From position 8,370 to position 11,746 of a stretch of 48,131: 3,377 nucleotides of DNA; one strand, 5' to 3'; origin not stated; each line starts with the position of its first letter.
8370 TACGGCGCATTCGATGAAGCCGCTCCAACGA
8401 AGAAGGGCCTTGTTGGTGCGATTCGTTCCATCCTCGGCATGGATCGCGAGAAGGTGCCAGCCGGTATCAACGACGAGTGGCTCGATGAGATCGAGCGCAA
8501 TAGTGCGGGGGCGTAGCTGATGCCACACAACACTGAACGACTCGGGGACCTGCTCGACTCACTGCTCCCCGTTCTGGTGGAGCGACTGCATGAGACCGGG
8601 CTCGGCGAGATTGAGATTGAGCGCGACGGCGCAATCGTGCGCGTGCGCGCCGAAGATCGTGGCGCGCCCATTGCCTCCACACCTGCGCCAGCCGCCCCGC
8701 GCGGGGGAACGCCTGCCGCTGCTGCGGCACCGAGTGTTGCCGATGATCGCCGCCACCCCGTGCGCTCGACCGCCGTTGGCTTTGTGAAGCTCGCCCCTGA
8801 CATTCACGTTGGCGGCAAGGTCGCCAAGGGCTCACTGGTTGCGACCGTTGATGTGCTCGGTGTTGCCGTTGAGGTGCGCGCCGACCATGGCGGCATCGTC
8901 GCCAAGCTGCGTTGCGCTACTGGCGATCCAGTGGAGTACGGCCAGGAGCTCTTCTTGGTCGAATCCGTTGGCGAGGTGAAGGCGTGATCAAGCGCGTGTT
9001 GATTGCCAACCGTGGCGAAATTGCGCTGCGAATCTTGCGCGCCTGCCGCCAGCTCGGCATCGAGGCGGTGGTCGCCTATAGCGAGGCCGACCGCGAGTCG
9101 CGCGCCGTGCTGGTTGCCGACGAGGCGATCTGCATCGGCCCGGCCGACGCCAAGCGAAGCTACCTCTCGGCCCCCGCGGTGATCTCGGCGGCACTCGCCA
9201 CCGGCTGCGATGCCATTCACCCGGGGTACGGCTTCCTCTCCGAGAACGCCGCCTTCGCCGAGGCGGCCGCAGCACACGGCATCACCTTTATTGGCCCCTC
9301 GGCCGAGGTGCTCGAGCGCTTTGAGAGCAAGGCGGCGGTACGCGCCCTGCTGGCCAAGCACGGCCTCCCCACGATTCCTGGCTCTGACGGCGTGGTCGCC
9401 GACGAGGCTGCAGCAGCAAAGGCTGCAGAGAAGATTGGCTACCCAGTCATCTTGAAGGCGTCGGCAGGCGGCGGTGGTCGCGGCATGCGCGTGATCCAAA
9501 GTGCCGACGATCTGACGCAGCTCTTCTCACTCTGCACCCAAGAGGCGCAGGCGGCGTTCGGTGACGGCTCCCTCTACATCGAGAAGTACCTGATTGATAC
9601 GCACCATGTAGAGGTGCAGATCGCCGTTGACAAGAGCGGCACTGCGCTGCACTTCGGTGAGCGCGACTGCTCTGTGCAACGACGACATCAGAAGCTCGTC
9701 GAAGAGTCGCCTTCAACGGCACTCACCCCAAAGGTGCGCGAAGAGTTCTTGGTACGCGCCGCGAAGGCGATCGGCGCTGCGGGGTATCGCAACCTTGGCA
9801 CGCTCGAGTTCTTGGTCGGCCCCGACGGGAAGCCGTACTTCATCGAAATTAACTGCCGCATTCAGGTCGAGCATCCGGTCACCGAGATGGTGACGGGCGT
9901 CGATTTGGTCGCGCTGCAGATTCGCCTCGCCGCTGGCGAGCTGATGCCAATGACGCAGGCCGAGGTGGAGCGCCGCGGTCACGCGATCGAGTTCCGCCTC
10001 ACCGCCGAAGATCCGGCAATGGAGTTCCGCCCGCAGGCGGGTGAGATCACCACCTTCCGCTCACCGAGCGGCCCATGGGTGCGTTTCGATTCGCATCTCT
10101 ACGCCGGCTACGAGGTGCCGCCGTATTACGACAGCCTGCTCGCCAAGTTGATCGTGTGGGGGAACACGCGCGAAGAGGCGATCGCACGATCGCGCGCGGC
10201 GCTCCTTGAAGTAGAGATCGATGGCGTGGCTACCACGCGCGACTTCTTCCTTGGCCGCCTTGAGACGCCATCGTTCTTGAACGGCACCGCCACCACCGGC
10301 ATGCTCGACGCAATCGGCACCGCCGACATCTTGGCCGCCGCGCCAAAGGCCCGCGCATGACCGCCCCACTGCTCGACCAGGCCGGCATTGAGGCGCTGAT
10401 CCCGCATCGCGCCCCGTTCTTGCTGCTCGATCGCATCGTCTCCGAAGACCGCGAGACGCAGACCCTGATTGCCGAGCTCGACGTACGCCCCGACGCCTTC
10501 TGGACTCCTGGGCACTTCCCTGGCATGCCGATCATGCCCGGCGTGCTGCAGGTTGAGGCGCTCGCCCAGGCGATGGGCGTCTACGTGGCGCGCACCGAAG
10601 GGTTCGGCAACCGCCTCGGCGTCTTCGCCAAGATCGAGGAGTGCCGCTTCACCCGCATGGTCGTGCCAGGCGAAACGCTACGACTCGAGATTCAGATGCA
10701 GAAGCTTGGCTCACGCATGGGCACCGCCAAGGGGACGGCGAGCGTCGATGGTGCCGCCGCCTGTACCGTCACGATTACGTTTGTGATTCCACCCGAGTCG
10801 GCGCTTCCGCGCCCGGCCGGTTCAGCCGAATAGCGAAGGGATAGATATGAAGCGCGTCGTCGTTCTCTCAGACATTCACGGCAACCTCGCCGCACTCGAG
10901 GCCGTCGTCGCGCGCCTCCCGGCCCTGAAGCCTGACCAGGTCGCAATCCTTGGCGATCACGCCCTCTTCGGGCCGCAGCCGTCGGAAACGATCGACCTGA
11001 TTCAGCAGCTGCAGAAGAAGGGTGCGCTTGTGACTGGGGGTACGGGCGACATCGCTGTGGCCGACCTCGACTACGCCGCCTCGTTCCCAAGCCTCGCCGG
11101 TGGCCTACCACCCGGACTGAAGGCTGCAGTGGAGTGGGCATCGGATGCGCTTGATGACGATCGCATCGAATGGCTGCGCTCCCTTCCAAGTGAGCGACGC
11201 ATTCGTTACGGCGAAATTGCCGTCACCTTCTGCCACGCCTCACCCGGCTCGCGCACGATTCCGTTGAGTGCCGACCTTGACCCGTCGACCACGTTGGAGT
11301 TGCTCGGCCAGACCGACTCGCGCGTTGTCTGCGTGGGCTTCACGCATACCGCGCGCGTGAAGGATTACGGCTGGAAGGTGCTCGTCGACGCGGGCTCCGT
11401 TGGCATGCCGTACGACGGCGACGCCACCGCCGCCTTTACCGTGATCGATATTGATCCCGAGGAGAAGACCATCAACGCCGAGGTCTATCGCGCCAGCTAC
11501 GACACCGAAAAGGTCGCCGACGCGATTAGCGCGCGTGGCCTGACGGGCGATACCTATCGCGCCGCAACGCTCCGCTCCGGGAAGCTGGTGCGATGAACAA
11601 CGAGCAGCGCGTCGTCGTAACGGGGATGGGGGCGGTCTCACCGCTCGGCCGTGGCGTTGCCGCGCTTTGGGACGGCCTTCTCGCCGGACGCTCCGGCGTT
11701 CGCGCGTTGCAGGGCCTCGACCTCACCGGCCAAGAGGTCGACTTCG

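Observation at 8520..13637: Non-biotinylatable BCCP paralog sits in the accB slot while the true AccB is displaced and N-terminally extended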

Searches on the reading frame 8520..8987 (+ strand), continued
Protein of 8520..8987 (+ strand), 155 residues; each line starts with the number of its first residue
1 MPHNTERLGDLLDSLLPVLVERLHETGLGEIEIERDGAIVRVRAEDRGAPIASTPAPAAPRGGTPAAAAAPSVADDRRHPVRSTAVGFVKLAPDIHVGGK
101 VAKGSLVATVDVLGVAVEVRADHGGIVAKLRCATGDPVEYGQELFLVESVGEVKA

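Call 65: list_cluster_members(proteins=[P0158, P0200, P0204, P0254, P0264, P0216, P0206, P0182, P0214, P0259])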
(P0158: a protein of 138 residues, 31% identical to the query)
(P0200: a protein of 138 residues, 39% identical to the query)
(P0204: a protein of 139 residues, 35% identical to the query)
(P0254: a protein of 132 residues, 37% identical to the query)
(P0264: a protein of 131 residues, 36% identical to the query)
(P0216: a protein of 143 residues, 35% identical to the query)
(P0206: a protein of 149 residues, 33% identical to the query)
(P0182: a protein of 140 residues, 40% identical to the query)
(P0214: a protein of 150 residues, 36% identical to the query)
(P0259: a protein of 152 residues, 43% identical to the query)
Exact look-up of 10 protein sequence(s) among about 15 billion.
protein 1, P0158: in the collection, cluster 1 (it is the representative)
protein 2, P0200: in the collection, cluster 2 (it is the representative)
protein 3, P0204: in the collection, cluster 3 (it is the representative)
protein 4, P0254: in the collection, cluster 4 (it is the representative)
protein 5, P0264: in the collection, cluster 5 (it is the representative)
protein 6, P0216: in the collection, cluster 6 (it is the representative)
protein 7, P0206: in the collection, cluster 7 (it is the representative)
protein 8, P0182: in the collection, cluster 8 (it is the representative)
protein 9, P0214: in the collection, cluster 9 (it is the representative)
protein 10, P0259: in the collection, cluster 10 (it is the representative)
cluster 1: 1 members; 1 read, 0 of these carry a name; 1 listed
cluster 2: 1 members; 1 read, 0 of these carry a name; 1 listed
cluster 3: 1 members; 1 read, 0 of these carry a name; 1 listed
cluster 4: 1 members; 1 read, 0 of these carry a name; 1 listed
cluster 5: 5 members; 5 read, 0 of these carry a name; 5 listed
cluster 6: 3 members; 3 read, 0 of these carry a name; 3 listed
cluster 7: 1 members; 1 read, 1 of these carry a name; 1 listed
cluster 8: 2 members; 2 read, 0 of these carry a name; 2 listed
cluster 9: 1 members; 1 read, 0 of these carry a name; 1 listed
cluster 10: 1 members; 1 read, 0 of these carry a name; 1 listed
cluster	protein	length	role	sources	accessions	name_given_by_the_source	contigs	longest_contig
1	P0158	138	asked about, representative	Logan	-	-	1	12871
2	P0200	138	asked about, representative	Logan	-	-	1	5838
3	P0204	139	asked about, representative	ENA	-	-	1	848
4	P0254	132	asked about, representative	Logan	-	-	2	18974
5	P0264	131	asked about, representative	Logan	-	-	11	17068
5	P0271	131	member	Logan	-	-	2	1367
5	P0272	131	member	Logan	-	-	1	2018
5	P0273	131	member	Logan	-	-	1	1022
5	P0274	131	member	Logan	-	-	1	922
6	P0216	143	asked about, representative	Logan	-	-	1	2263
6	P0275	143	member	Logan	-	-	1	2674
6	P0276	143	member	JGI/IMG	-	-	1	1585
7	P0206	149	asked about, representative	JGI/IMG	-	acetyl-CoA carboxylase biotin carboxyl carrier protein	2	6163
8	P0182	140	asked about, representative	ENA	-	-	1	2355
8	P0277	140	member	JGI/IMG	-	-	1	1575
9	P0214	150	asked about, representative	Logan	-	-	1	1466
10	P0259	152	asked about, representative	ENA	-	-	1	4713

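Call 66: find_encoding_contigs(protein=P0254, flank=8000, max_places=1)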
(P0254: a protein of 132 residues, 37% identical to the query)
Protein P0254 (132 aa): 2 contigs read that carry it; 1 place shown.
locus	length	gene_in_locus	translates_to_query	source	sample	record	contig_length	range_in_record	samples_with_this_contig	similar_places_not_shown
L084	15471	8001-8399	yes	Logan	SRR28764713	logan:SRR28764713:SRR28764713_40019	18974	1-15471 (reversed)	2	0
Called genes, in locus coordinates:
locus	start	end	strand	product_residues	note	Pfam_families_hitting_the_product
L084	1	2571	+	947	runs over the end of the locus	PF00092:VWA, PF13519:VWA_2, PF00092:VWA, PF09134:Invasin_D3 (faint), PF13519:VWA_2, PF13768:VWA_3 (weak), PF07090:GATase1_like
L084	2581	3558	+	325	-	PF01408:GFO_IDH_MocA, PF22725:GFO_IDH_MocA_C3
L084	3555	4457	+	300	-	PF00248:Aldo_ket_red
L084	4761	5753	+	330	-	PF28475:DUF8413, PF01944:SpoIIM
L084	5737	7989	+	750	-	PF13371:TPR_9 (weak), PF13432:TPR_16, PF14559:TPR_19, PF13429:TPR_15 (weak), PF13414:TPR_11, PF13432:TPR_16, PF14559:TPR_19, PF13432:TPR_16, +15 more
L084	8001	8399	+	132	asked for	PF00364:Biotin_lipoyl, PF25919:BSH_CusB (weak)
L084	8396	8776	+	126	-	-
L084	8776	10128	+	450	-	PF00289:Biotin_carb_N, PF02222:ATP-grasp (weak), PF02786:CPSase_L_D2, PF07478:Dala_Dala_lig_C, PF02785:Biotin_carb_C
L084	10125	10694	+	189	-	PF01029:NusB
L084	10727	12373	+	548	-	PF00753:Lactamase_B, PF23023:Anti-Pycsar_Apyc1 (weak), PF12706:Lactamase_B_2, PF22505:RNase_J_b_CASP, PF07521:RMMBL, PF17770:RNase_J_C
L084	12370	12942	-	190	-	PF07238:PilZ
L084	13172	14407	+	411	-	PF13204:Apiosidase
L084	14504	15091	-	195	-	PF07589:PEP_exosort_dom (weak)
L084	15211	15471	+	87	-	?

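Call 67: find_encoding_contigs(protein=P0264, flank=8000, max_places=1)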
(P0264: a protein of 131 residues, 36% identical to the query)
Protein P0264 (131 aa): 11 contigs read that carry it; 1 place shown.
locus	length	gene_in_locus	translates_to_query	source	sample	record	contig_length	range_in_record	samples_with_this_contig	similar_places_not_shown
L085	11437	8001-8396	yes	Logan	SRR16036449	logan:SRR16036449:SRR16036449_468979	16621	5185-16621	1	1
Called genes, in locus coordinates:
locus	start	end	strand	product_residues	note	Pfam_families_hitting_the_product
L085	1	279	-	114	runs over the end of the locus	PF01022:HTH_5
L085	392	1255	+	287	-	PF00753:Lactamase_B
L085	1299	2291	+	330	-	PF10974:DUF2804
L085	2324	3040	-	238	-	PF12802:MarR_2 (weak), PF13463:HTH_27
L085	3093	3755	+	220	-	PF02682:CT_C_D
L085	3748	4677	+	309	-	PF02626:CT_A_B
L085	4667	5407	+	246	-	PF03746:LamB_YcsF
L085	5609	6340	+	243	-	PF06149:DUF969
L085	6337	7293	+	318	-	PF06166:DUF979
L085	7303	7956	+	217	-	PF01470:Peptidase_C15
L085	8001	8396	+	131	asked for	PF00364:Biotin_lipoyl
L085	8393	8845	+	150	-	PF00583:Acetyltransf_1, PF13673:Acetyltransf_10, PF13508:Acetyltransf_7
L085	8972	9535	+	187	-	PF00484:Pro_CA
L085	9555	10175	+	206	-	PF01467:CTP_transf_like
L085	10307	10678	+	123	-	PF02410:RsfS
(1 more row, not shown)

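Call 68: find_encoding_contigs(protein=P0158, flank=8000, max_places=1)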
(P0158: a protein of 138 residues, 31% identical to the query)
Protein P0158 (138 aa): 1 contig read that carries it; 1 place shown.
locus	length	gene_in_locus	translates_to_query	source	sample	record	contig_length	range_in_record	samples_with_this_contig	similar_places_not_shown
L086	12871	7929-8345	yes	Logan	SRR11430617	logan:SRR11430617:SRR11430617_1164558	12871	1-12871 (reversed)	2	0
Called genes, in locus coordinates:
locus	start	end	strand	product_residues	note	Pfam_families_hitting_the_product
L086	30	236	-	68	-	PF02599:CsrA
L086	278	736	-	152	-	PF02623:FliW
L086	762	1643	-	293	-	PF00669:Flagellin_N, PF00700:Flagellin_C (weak)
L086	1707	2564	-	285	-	PF01435:Peptidase_M48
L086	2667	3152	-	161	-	PF13690:CheX, PF04509:CheC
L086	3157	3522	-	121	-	PF00072:Response_reg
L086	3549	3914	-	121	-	PF00072:Response_reg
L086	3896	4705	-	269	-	PF03705:CheR_N (faint), PF01739:CheR, PF08242:Methyltransf_12 (faint), PF13649:Methyltransf_25 (faint)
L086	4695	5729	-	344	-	PF00072:Response_reg, PF01339:CheB_methylest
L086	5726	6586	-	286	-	PF08668:HDOD, PF01966:HD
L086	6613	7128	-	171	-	PF03975:CheD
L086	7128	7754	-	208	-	PF13690:CheX (faint), PF04509:CheC (weak)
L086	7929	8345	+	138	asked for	PF00364:Biotin_lipoyl, PF25973:BSH_CzcB (faint)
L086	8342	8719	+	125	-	-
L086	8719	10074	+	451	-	PF00289:Biotin_carb_N, PF02222:ATP-grasp, PF02786:CPSase_L_D2, PF07478:Dala_Dala_lig_C, PF02785:Biotin_carb_C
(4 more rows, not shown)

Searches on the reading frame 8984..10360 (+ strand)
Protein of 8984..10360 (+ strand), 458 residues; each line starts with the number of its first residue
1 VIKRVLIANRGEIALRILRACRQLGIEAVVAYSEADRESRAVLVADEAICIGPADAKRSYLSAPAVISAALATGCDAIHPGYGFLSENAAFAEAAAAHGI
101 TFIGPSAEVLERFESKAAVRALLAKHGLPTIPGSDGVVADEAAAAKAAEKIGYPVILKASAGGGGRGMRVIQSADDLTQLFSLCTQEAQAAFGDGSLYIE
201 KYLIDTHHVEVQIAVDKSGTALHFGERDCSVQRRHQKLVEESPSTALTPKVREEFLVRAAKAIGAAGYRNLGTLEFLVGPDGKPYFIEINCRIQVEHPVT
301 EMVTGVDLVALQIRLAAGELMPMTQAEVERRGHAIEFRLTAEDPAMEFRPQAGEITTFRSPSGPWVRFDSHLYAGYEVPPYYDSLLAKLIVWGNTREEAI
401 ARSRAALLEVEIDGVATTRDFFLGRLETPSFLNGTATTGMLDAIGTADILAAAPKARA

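Call 3: search_protein_families(library=pfam, proteins=[window:8984-10360:+], max_evalue=0.1)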
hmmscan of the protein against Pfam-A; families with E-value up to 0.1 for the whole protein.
window:8984-10360:+ (458 aa): 8 families
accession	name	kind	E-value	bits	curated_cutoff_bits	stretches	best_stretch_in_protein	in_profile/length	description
PF02786.22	CPSase_L_D2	-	1.2e-66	224.7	19.8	1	116-321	2-208/211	Carbamoyl-phosphate synthase L chain, ATP binding domain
PF00289.28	Biotin_carb_N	-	1.9e-44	151.1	25.5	1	1-110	1-110/110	Biotin carboxylase, N-terminal domain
PF02785.25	Biotin_carb_C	-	8.3e-36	122.8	32.4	1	336-442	1-107/108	Biotin carboxylase C-terminal domain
PF02222.28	ATP-grasp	-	2.6e-07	30.9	27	1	124-223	4-96/179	ATP-grasp domain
PF07478.18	Dala_Dala_lig_C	-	1.7e-06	28.1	24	1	140-291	24-174/204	D-ala D-ala ligase C-terminus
PF02655.19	ATP-grasp_3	-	0.00028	21.4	23.2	1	122-294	10-158/160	ATP-grasp domain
PF13549.11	ATP-grasp_5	-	0.00035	20.4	27.6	1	116-160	12-54/221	ATP-grasp domain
PF08443.16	RimK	-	0.0088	16.1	21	1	116-185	4-72/188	RimK-like ATP-grasp domain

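Call 4: search_protein_families(library=ncbifam, proteins=[window:8984-10360:+], max_evalue=0.1)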
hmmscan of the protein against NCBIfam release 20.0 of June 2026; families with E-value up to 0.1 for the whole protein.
window:8984-10360:+ (458 aa): 37 families (the best 25 are shown)
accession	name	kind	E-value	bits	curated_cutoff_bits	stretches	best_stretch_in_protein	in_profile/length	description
NF006367.0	PRK08591.1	subfamily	7e-189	628.2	597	1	1-442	1-442/451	acetyl-CoA carboxylase biotin carboxylase subunit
TIGR00514.1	accC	equivalog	2e-182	607.1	626.5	1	1-442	1-442/449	acetyl-CoA carboxylase biotin carboxylase subunit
NF006406.0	PRK08654.1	equivalog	1.9e-167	557.8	739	1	1-442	1-441/499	acetyl-CoA carboxylase biotin carboxylase subunit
NF009554.0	PRK12999.1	equivalog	1.5e-166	556.2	965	1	1-443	4-454/1147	pyruvate carboxylase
NF009471.0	PRK12833.1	equivalog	9.5e-164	545.3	686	1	2-443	5-446/467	acetyl-CoA carboxylase biotin carboxylase subunit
NF004085.0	PRK05586.1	equivalog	2.9e-162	540.6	723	1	1-442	1-442/448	acetyl-CoA carboxylase biotin carboxylase subunit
NF006286.0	PRK08462.1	equivalog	1.2e-161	538.6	740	1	2-442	4-442/445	acetyl-CoA carboxylase biotin carboxylase subunit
NF005525.0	PRK07178.1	equivalog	2.7e-159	530.8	768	1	1-443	1-441/471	acetyl-CoA carboxylase biotin carboxylase subunit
TIGR01235.1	pyruv_carbox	equivalog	1.9e-146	489.3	1114.45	1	4-443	1-450/1143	pyruvate carboxylase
TIGR02712.1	urea_carbox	equivalog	8.5e-145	484.1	1303.85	1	3-444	2-442/1201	urea carboxylase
NF006287.0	PRK08463.1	equivalog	2.9e-143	478.1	775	1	1-441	1-441/479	acetyl-CoA carboxylase subunit A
TIGR01369.1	CPSaseII_lrg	equivalog_domain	7.2e-15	53.7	1027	1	91-325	645-873/1052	carbamoyl-phosphate synthase (glutamine-hydrolyzing) large subunit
NF003671.0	PRK05294.1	equivalog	1.5e-14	52.7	599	1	91-326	642-871/1058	carbamoyl-phosphate synthase large subunit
NF002563.0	PRK02186.1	subfamily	2.8e-11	42.4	625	1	86-343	76-327/890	argininosuccinate lyase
TIGR02144.1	LysX_arch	equivalog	3.4e-11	42.8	275.6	1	90-182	63-152/281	lysine biosynthesis protein LysX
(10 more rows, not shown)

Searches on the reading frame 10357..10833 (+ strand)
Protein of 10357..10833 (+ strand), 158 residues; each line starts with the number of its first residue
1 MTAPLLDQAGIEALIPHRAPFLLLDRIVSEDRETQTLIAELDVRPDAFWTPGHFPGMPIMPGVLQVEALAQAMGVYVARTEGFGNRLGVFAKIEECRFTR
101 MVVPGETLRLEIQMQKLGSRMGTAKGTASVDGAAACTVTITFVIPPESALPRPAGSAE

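Call 3: search_protein_families(library=pfam, proteins=[window:10357-10833:+], max_evalue=0.1)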
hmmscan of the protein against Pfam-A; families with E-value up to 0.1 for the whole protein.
window:10357-10833:+ (158 aa): 5 families
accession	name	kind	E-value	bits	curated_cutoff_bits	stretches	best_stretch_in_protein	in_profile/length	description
PF07977.19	FabA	-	2.5e-30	105.4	23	1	15-138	1-137/138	FabA-like domain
PF22818.2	ApeI-like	-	6.2e-06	26.9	28.5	1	32-114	11-86/119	ApeI dehydratase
PF01575.25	MaoC_dehydratas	-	5.3e-05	23.2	27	1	81-129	68-116/123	MaoC like domain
PF22817.2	ApeP-like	-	0.00015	21.8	27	1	14-78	10-71/158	ApeP dehydratase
PF03061.28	4HBT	-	0.012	16.3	20.6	1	71-125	14-67/79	Thioesterase superfamily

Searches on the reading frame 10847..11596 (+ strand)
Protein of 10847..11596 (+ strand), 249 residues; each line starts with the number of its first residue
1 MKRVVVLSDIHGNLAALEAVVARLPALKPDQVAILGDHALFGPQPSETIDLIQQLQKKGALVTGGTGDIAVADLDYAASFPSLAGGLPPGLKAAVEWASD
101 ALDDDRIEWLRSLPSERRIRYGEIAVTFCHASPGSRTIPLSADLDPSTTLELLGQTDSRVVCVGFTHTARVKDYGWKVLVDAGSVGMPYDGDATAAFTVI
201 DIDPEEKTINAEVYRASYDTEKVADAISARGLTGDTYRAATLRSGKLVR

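Call 3: search_protein_families(library=pfam, proteins=[window:10847-11596:+], max_evalue=0.1)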
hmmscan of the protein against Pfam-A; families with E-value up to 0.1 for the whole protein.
window:10847-11596:+ (249 aa): 2 families
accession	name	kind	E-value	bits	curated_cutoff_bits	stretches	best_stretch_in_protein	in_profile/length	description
PF12850.12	Metallophos_2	-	9.2e-14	52.2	27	1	3-202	2-151/154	Calcineurin-like phosphoesterase superfamily domain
PF00149.33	Metallophos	-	1.8e-07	32.3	21.5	1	3-62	2-66/191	Calcineurin-like phosphoesterase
